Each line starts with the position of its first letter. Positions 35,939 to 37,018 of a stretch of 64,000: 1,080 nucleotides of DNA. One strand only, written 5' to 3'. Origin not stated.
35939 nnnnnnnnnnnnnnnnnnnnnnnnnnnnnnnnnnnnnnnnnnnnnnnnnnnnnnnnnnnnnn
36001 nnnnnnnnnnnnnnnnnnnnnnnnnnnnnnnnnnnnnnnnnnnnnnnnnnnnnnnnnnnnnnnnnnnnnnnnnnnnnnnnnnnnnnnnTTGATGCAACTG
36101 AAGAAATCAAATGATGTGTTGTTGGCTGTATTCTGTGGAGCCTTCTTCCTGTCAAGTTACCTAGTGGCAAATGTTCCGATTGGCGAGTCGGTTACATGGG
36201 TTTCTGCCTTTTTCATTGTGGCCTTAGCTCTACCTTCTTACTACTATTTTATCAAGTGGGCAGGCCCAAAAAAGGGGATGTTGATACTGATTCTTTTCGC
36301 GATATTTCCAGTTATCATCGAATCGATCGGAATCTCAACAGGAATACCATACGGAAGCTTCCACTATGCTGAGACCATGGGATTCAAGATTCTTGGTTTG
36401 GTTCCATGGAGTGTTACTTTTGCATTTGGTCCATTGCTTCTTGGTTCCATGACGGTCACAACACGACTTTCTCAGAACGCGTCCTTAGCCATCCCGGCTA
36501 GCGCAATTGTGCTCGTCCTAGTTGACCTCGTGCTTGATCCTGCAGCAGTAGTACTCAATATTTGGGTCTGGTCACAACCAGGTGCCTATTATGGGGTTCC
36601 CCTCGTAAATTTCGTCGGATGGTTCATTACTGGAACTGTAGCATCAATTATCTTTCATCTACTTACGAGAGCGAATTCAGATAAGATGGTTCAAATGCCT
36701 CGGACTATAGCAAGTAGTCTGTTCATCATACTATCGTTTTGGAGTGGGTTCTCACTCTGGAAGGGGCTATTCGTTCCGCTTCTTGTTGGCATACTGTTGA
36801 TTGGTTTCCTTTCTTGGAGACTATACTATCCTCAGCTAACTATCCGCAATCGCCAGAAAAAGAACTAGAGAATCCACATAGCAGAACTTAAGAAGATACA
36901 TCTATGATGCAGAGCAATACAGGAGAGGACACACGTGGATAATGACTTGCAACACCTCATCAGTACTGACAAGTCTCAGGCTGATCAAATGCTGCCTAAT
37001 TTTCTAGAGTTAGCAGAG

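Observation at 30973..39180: Divergent carotenoid supercluster with a bacterioruberin-type CrtD-like / LyeJ-like / CruF-like triad plus GGPP synthase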

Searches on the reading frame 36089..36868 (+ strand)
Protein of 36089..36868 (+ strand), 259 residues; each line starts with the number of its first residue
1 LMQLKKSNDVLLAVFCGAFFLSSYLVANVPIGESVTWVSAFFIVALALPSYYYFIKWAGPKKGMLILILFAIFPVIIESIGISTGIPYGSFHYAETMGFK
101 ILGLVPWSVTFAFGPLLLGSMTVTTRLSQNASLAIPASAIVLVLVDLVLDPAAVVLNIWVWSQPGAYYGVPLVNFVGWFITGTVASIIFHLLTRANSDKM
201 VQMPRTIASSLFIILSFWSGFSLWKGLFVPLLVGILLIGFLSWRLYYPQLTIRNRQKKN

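Call 3: search_protein_families(library=pfam, proteins=[window:36089-36868:+], max_evalue=0.01)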
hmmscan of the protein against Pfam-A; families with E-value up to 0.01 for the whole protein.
window:36089-36868:+ (259 aa): 1 family
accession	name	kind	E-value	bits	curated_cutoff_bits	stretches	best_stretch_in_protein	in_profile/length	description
PF04240.17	Caroten_synth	-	1.7e-44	152.7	25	1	41-239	8-207/209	Carotenoid biosynthesis protein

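Call 4: search_protein_families(library=ncbifam, proteins=[window:36089-36868:+], max_evalue=0.01)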
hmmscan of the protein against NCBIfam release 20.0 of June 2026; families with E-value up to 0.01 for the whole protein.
window:36089-36868:+ (259 aa): 3 families
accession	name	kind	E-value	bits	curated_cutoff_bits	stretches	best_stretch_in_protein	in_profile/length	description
TIGR03460.1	crt_membr_arch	equivalog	3.5e-37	128.6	154.7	1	32-241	35-242/248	bisanhydrobacterioruberin hydratase CruF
NF041333.1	CruF_Halo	equivalog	1.4e-28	100.1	300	1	62-239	73-255/268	bisanhydrobacterioruberin hydratase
NF045693.1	GCarotHydoxCruF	equivalog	3.3e-19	69.3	400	1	53-237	69-267/310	gamma-carotene 1'-hydroxylase CruF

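Call 59: find_homologous_proteins(query=window:36092-36868:+, max_evalue=0.001)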
Query window:36092-36868:+ (258 aa): 388 proteins with E <= 0.001 among 3437 candidates; the best 120 are listed.
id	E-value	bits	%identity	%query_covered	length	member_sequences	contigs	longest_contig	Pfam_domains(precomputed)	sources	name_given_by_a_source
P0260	1.2e-161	554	100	100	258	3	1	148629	PF04240.18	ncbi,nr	ncbi:MAG: carotenoid biosynthesis protein [Candidatus Lokiarchaeota archaeon]|nr:carotenoid biosynth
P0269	7.2e-136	470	87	96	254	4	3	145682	PF04240.18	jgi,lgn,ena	jgi:bisanhydrobacterioruberin hydratase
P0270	4.2e-91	323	60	94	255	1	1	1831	PF04240.18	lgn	-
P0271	1.0e-88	315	61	95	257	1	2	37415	PF04240.18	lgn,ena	-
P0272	2.6e-87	311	60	93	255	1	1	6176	PF04240.18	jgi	jgi:putative membrane protein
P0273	3.1e-87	311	60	93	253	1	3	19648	PF04240.18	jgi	jgi:putative membrane protein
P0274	1.8e-85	305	55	97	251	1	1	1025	PF04240.18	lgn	-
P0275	9.6e-85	302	57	95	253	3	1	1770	PF04240.18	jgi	jgi:putative membrane protein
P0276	4.3e-84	300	56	93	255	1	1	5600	PF04240.18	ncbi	-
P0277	9.5e-84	299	57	86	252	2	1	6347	PF04240.18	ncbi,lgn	ncbi:MAG: carotenoid biosynthesis protein [Candidatus Thorarchaeota archaeon]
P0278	1.3e-83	299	57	91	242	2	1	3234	PF04240.18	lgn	-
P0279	5.9e-82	293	54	98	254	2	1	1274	PF04240.18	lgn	-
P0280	7.2e-82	293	52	99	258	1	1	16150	PF04240.18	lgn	-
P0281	7.4e-82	293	56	91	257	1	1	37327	PF04240.18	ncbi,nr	ncbi:MAG: carotenoid biosynthesis protein [Candidatus Lokiarchaeota archaeon]|nr:carotenoid biosynth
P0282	1.1e-81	292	57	83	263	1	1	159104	PF04240.18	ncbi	-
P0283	1.6e-81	292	56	91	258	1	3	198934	PF04240.18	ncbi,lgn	ncbi:MAG: carotenoid biosynthesis protein [Candidatus Thorarchaeota archaeon]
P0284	2.2e-81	291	56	87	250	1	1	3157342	PF04240.18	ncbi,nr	ncbi:MAG: carotenoid biosynthesis protein [Candidatus Thorarchaeota archaeon]|nr:MAG: carotenoid bio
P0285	1.0e-80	289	57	91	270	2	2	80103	PF04240.18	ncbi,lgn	-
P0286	2.2e-80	288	57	83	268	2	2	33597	PF04240.18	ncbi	-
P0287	3.3e-80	288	52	99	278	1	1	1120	PF04240.18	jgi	jgi:putative membrane protein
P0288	4.3e-80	287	56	91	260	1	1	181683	PF04240.18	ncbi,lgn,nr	ncbi:MAG: conserved membrane protein of unknown function [Candidatus Thorarchaeota archaeon]|nr:MAG:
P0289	8.8e-80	286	55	87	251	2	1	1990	PF04240.18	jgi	jgi:putative membrane protein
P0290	1.1e-79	286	59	84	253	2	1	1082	PF04240.18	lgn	-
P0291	2.4e-79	285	56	91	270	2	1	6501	PF04240.18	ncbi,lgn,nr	ncbi:carotenoid biosynthesis protein [Candidatus Thorarchaeota archaeon]|nr:MAG: carotenoid biosynth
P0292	5.1e-79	284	55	88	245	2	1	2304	PF04240.18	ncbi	-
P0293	1.9e-78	282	57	84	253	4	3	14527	PF04240.18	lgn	-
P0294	7.9e-78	280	57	86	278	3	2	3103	PF04240.18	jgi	jgi:putative membrane protein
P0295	1.2e-77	279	54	88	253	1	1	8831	PF04240.18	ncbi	ncbi:MAG: carotenoid biosynthesis protein [Candidatus Sifarchaeia archaeon]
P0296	2.5e-77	278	57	79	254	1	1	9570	PF04240.18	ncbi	-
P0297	3.5e-77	278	54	91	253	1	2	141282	PF04240.18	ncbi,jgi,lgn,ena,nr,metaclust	ncbi:MAG: hypothetical protein AM326_07680 [Candidatus Thorarchaeota archaeon SMTZ-45]|nr:MAG: hypot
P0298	3.8e-77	278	55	88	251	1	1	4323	PF04240.18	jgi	jgi:putative membrane protein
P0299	4.5e-77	277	63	79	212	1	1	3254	PF04240.18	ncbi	ncbi:carotenoid biosynthesis protein, partial [Candidatus Thorarchaeota archaeon]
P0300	1.2e-76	276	55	91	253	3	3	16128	PF04240.18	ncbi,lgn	-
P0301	2.5e-76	275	53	88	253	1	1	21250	PF04240.18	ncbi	-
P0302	2.7e-76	275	53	95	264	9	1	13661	PF04240.18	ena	-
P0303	3.5e-76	274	56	84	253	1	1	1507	PF04240.18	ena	-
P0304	2.2e-75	272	50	97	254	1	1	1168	PF04240.18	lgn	-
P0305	1.4e-71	259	53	86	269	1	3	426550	PF04240.18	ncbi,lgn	-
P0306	5.3e-70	254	51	86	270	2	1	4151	PF04240.18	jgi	-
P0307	5.4e-70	254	55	76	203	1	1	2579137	PF04240.18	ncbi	ncbi:MAG: carotenoid biosynthesis protein, partial [Candidatus Thorarchaeota archaeon]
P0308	4.1e-69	251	47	87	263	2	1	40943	PF04240.18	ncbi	ncbi:MAG: carotenoid biosynthesis protein [Candidatus Thorarchaeota archaeon]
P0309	5.8e-60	221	56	69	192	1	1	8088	PF04240.18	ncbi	ncbi:carotenoid biosynthesis protein, partial [Candidatus Thorarchaeota archaeon]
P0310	2.1e-57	213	44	91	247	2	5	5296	PF04240.18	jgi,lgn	jgi:putative membrane protein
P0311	1.6e-55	207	41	98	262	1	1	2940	PF04240.18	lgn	-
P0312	1.1e-52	197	43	93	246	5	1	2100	PF04240.18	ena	-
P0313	1.3e-52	197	44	91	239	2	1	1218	PF04240.18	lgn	-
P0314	1.6e-52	197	43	92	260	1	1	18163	PF04240.18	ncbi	-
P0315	3.4e-52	196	47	79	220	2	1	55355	PF04240.18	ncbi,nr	ncbi:carotenoid biosynthesis protein [Candidatus Bathyarchaeota archaeon]|nr:carotenoid biosynthesis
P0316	6.2e-52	195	43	95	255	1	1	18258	PF04240.18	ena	-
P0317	7.8e-52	195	46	88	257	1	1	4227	PF04240.18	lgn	-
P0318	1.2e-51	194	42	93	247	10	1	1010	PF04240.18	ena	-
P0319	4.7e-51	192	44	91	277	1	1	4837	PF04240.18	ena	-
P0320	5.6e-51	192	43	85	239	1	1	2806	PF04240.18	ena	-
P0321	1.1e-50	191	46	83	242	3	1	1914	PF04240.18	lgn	-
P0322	3.7e-50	189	41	88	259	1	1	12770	PF04240.18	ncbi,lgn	-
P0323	4.0e-50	189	48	82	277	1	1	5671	PF04240.18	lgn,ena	-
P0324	5.8e-50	188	44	91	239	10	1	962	PF04240.18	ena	-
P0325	9.2e-50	188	46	83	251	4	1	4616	PF04240.18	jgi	-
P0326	1.0e-49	188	42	90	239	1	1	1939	PF04240.18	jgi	-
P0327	1.3e-49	187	45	78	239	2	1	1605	PF04240.18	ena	-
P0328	1.3e-49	187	41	93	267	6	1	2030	PF04240.18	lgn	-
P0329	1.4e-49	187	43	84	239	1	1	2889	PF04240.18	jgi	-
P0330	1.8e-49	187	44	87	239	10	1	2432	PF04240.18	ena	-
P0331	1.9e-49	187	44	85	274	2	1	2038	PF04240.18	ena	-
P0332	2.1e-49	187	47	77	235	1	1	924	PF04240.18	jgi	jgi:putative membrane protein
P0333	3.0e-49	186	43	93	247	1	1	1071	PF04240.18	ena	-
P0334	5.1e-49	185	45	76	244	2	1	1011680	PF04240.18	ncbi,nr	ncbi:carotenoid biosynthesis protein [Methanoculleus oceani]|nr:carotenoid biosynthesis protein [Met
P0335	6.3e-49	185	42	93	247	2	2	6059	PF04240.18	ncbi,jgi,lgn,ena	-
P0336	7.9e-49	185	45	79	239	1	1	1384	PF04240.18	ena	-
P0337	8.8e-49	185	41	95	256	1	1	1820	PF04240.18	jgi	jgi:putative membrane protein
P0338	9.1e-49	185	42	81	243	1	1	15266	PF04240.18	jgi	-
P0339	1.2e-48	184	46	80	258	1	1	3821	PF04240.18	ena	-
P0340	1.4e-48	184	43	87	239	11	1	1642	PF04240.18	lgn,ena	-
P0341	3.2e-48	183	44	85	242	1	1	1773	PF04240.18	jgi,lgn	jgi:putative membrane protein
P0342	3.5e-48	183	46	77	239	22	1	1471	PF04240.18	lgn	-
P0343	4.3e-48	182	42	93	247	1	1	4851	PF04240.18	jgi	-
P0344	5.0e-48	182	45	87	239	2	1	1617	PF04240.18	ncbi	-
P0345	5.1e-48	182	41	97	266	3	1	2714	PF04240.18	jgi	jgi:putative membrane protein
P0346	1.0e-47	181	45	78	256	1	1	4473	PF04240.18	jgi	jgi:putative membrane protein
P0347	2.9e-47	180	46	74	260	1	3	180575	PF04240.18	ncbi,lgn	-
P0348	4.3e-47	179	44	83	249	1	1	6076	PF04240.18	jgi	-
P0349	1.2e-46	178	43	87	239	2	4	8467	PF04240.18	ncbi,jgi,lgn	-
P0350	1.7e-46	177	41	91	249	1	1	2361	PF04240.18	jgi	jgi:bisanhydrobacterioruberin hydratase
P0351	1.8e-46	177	39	87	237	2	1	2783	PF04240.18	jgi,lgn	jgi:putative membrane protein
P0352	1.9e-46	177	43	83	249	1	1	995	PF04240.18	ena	-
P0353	4.5e-46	176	43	83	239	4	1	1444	PF04240.18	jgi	-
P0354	7.4e-46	175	43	84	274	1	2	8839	PF04240.18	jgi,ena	-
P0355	2.7e-45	173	45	70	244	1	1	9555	PF04240.18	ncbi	-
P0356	2.9e-45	173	44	79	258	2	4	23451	PF04240.18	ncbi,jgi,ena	-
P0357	5.6e-45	172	43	85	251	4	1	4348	PF04240.18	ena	-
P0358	1.7e-44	170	42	90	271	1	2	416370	PF04240.18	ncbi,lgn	ncbi:MAG: carotenoid biosynthesis protein [Candidatus Hodarchaeota archaeon]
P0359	2.5e-44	170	46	68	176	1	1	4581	PF04240.18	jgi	jgi:putative membrane protein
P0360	2.6e-44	170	38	92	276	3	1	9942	PF04240.18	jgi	jgi:putative membrane protein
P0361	3.4e-44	170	40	96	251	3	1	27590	PF04240.18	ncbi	ncbi:MAG: carotenoid biosynthesis protein [Candidatus Thorarchaeota archaeon]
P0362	4.2e-44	169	44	76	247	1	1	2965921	PF04240.18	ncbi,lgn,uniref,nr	ncbi:carotenoid biosynthesis protein [Methanofollis formosanus]|uniref:Carotenoid biosynthesis prote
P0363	6.3e-44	169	40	93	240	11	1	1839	PF04240.18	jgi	jgi:putative membrane protein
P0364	6.8e-44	169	41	86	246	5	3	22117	PF04240.18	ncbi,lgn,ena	ncbi:Carotenoid biosynthesis protein [anaerobic digester metagenome]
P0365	7.5e-44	168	41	90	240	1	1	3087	PF04240.18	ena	-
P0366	1.8e-43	167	41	93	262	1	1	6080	PF04240.18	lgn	-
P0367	1.2e-42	164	37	96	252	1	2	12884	PF04240.18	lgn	-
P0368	1.5e-42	164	43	79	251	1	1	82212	PF04240.18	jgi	jgi:putative membrane protein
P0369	2.7e-42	163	41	88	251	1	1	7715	PF04240.18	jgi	jgi:putative membrane protein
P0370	5.6e-42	162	37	91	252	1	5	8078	PF04240.18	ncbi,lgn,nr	ncbi:MAG: bisanhydrobacterioruberin hydratase [Patescibacteria group bacterium]|nr:bisanhydrobacteri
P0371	8.1e-42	162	41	79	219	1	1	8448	PF04240.18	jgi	jgi:putative membrane protein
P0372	8.1e-42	162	42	93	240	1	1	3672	PF04240.18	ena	-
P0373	1.1e-41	161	38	88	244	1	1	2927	PF04240.18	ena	-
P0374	3.3e-41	160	42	75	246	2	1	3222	PF04240.18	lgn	-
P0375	4.2e-41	159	38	93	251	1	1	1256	PF04240.18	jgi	jgi:putative membrane protein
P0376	1.2e-40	158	38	91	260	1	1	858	PF04240.18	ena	-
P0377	1.8e-40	157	37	89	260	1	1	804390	PF04240.18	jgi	jgi:bisanhydrobacterioruberin hydratase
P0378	2.2e-40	157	39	81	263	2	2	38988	PF04240.18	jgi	jgi:putative membrane protein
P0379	2.3e-40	157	37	95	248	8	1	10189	PF04240.18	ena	-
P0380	2.6e-40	157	41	76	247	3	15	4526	PF04240.18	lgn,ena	-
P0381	3.4e-40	156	41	82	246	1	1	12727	PF04240.18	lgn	-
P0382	3.9e-40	156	36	94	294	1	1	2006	PF04240.18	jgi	jgi:putative membrane protein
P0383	4.6e-40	156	39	92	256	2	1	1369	PF04240.18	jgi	jgi:putative membrane protein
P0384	5.8e-40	156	36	92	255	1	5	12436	PF04240.18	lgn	-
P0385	6.4e-40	156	42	75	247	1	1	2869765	PF04240.18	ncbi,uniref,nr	ncbi:putative membrane protein [Methanofollis sp. W23]|uniref:carotenoid biosynthesis protein n=1 Ta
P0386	8.7e-40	155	41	76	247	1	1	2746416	PF04240.18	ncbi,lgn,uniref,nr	ncbi:carotenoid biosynthesis protein [Methanofollis aquaemaris]|uniref:Carotenoid biosynthesis prote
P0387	1.1e-39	155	40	75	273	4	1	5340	PF04240.18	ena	-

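Call 68: predict_structure(alignment_id=A2)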
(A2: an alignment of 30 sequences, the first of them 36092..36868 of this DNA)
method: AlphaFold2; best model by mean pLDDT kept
length: 258 residues; sequences in the alignment: 30
mean_pLDDT: 93.0   pTM: 0.90
mean pLDDT of the five models: 93.0, 92.6, 92.1, 91.9, 91.6
residues with pLDDT >= 90: 219; 70-90: 25; 50-70: 13; < 50: 1
segments of 3 or more residues with pLDDT < 50: none
pLDDT, mean of each block of 10 residues (from residue 1): 82 97 92 81 95 98 98 97 96 91 94 98 95 98 98 95 97 98 98 90 96 98 98 98 77 56
secondary structure, 60 per line:
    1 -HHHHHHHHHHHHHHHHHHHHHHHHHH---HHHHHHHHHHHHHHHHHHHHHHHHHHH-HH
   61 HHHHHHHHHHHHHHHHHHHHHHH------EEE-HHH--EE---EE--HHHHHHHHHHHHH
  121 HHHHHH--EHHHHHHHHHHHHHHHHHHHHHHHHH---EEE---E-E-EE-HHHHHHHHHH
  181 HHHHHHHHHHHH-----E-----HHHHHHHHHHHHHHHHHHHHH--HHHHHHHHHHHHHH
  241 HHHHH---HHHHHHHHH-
elements in order: H2-27 H31-57 H59-83 E90-92 H108-126 H130-154 E158-160 H171-192 H204-224 H227-245 H249-257

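Call 75: search_solved_structures(query=A2, max_evalue=10, show_alignments=1)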
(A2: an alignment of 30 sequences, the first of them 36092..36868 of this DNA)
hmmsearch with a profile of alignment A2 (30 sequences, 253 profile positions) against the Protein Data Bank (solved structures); distinct sequences matched with E-value up to 10: 2.
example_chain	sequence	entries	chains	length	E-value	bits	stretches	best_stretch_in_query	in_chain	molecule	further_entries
8iuf_G3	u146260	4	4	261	1.4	11.7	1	147-174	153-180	NDUCA3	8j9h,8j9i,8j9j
8iuf_G2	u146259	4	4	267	1.4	11.6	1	147-174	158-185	NDUCA2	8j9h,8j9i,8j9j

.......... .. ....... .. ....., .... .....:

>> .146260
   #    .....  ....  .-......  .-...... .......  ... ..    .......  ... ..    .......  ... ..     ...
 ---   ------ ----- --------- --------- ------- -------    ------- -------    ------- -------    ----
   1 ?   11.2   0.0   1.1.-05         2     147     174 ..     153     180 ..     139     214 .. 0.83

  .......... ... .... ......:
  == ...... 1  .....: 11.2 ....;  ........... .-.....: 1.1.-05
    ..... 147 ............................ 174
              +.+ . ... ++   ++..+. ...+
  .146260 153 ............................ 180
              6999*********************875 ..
